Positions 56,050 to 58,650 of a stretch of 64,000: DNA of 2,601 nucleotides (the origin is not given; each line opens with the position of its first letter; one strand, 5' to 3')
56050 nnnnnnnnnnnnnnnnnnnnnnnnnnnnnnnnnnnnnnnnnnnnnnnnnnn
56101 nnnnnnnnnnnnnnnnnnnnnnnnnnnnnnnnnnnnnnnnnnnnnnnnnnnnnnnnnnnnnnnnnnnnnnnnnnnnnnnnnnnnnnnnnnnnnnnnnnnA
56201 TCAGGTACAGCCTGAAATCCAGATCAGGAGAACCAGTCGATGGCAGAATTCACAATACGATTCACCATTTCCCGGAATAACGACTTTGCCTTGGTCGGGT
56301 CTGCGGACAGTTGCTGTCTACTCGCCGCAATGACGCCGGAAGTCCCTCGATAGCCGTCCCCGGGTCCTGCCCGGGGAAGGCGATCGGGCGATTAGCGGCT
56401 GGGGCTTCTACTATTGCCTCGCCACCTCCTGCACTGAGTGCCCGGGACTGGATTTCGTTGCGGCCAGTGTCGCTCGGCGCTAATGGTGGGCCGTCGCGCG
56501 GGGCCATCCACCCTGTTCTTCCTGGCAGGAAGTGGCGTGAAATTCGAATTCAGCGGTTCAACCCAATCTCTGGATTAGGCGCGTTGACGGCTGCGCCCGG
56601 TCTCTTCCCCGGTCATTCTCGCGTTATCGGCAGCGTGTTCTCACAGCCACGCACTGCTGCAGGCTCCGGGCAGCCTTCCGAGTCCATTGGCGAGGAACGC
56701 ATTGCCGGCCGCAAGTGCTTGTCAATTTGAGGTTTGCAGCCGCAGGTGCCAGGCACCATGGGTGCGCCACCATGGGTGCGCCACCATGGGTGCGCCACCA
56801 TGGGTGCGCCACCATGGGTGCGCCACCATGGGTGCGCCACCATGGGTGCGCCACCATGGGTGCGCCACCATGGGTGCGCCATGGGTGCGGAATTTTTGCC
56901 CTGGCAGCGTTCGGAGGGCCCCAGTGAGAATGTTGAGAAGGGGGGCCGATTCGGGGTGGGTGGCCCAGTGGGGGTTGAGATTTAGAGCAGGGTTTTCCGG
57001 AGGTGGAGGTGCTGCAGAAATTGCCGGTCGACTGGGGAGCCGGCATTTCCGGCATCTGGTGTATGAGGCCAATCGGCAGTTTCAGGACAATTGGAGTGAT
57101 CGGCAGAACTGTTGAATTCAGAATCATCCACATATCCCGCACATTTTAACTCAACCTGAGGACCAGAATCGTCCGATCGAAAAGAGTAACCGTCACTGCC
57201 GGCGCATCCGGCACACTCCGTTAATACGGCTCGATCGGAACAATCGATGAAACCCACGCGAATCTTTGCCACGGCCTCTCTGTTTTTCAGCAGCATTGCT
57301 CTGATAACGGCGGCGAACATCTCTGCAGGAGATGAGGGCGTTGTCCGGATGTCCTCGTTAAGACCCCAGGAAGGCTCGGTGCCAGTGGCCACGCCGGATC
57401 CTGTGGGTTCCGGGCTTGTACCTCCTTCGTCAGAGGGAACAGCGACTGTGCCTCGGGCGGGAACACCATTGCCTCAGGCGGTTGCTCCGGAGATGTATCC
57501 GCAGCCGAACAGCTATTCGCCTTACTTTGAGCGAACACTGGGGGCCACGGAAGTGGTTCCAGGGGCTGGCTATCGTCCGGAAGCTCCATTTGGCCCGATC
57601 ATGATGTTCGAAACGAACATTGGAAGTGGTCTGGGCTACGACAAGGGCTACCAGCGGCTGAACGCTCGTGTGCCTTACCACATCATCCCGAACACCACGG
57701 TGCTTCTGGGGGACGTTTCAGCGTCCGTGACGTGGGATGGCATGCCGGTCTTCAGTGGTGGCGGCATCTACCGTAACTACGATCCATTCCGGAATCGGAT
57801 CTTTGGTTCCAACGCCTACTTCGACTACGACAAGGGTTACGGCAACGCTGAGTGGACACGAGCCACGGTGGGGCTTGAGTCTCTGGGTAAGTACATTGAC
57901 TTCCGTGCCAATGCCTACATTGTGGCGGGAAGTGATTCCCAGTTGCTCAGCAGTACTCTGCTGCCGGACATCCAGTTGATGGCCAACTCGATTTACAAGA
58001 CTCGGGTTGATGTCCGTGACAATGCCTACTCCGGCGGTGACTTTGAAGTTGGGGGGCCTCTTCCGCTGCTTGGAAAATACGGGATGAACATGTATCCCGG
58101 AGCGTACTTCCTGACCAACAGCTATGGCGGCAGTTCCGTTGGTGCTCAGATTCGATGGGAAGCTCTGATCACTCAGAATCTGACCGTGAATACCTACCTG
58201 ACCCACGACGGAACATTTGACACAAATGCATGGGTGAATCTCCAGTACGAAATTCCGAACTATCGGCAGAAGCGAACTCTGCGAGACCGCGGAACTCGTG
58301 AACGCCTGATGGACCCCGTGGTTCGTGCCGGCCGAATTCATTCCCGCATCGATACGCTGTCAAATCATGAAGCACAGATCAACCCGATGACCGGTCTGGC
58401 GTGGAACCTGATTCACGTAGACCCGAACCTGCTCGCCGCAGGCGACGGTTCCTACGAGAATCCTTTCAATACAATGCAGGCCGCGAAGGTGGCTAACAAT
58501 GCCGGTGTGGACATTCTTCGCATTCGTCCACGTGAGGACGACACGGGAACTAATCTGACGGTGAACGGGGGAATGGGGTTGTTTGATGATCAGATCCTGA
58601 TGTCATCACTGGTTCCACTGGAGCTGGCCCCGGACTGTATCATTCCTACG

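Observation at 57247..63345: Inverse-autotransporter-like barrel fused to a beta-helix (not Ig-like) passenger: an atypical giant surface protein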

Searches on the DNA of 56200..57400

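Call 66: search_rna_families(source=window, start=56200, end=57400, threshold=evalue, max_evalue=1)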
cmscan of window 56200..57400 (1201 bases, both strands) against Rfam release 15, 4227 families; matches with E-value up to 1: 2.
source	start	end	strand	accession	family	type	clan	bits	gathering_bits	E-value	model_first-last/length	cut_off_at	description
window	56583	56665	+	RF02791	CcsR1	Gene; sRNA;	-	18.2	65.3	0.14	1-83/83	no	Conserved CCUCCUCCC motif stress-induced RNA 1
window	56743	56853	+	RF01294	snoU89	Gene; snRNA; snoRNA; HACA-box;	CL00082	12.2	44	0.65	1-270/270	no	Small nucleolar RNA U89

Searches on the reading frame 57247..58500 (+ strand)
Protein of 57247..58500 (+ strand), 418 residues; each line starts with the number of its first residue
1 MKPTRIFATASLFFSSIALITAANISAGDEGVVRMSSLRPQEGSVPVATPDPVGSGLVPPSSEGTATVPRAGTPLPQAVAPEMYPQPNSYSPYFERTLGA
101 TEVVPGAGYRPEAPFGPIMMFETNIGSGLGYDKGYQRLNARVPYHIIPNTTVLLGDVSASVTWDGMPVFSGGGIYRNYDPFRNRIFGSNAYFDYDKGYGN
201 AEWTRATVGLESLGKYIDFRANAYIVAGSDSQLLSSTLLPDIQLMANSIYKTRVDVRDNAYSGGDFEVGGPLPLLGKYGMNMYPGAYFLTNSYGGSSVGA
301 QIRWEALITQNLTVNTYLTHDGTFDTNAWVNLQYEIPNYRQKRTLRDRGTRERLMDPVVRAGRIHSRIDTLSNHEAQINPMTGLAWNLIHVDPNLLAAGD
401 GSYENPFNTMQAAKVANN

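Call 5: search_protein_families(library=pfam, proteins=[window:57247-58500:+], max_evalue=1)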
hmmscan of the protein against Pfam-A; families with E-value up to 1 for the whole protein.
window:57247-58500:+ (418 aa): 1 family
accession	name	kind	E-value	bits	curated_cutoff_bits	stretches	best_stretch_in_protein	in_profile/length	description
PF11924.14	IAT_beta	-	0.00031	20.9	22.3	1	182-230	105-150/279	Inverse autotransporter, beta-domain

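Call 6: search_protein_families(library=ncbifam, proteins=[window:57247-58500:+], max_evalue=1)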
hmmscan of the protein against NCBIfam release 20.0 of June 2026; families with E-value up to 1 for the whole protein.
window:57247-58500:+ (418 aa): 0 families

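Call 8: search_solved_structures(query=window:57247-58500:+, max_evalue=10, show_alignments=3)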
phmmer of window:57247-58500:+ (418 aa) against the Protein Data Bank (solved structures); distinct sequences matched with E-value up to 10: 4.
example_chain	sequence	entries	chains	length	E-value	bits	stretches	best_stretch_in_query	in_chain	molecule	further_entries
3b7m_A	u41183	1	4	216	0.19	13.7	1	282-369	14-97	CELLULASE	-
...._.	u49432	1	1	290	0.52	12.3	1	152-209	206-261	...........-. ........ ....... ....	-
3l5j_A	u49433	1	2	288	0.52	12.3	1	152-209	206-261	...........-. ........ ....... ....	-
8xbl_A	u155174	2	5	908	1.4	10.8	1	72-116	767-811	Colibactin polyketide synthase ClbC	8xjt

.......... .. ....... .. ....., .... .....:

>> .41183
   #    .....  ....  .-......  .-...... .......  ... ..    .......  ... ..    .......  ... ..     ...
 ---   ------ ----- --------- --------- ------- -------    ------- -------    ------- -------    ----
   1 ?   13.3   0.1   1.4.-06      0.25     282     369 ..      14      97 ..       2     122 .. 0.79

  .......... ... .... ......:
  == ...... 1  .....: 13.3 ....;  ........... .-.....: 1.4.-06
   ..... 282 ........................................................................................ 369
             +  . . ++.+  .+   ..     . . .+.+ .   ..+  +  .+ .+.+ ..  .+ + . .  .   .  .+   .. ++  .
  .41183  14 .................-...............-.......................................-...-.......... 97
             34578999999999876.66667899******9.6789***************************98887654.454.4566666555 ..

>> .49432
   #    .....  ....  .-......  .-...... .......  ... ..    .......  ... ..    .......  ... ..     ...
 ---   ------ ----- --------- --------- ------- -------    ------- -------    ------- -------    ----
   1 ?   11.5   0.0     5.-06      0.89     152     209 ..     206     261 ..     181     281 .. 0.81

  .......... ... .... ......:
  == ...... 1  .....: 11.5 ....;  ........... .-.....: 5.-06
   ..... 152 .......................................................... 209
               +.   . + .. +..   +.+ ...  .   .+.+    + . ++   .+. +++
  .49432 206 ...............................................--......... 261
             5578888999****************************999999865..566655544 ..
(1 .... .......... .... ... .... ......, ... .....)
